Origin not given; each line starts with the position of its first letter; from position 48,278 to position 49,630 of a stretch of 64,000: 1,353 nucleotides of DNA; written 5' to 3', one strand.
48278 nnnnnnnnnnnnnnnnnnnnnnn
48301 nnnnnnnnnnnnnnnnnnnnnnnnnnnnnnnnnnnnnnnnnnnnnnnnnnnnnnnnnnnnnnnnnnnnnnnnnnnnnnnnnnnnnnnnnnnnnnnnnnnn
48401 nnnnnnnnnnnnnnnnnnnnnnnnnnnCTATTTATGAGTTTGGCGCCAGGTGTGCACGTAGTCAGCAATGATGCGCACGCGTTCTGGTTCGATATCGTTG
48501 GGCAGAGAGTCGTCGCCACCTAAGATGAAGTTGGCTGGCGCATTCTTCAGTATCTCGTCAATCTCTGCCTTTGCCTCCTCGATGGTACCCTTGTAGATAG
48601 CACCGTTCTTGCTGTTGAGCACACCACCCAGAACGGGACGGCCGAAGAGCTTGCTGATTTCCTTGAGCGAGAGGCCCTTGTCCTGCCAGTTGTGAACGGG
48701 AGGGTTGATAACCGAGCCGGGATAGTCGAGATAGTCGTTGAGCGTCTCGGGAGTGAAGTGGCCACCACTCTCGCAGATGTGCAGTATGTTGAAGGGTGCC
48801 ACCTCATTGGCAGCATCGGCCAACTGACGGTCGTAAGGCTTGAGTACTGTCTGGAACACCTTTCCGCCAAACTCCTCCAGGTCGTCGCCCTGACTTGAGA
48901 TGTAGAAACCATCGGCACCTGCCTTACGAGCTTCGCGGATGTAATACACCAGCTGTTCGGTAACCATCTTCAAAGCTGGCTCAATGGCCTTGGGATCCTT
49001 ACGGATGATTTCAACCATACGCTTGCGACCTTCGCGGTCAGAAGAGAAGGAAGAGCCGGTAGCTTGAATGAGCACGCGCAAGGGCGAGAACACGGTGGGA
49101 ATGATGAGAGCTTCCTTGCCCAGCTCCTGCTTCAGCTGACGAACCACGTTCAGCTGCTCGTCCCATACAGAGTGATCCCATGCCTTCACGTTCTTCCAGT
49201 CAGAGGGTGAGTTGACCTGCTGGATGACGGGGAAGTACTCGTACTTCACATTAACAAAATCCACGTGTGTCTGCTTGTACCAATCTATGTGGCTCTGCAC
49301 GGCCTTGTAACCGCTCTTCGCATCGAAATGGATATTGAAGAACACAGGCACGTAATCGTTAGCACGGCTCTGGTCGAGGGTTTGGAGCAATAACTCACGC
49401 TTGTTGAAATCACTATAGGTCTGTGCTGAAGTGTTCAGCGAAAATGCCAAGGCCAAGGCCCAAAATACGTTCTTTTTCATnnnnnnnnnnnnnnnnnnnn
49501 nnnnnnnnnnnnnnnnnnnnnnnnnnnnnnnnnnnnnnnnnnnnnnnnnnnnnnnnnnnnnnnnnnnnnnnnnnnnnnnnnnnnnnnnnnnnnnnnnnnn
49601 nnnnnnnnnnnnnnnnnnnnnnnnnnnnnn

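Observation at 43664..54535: SusC/SusD locus with no CAZymes in its own block, coupled to sulfur amino-acid PLP enzymes, a DAACS transporter and an exported URO-D-fold protein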

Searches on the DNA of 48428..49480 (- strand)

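Call 34: search_rna_families(sources=[L001, L011, L022, L027, L037, L059, L070], threshold=gathering)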
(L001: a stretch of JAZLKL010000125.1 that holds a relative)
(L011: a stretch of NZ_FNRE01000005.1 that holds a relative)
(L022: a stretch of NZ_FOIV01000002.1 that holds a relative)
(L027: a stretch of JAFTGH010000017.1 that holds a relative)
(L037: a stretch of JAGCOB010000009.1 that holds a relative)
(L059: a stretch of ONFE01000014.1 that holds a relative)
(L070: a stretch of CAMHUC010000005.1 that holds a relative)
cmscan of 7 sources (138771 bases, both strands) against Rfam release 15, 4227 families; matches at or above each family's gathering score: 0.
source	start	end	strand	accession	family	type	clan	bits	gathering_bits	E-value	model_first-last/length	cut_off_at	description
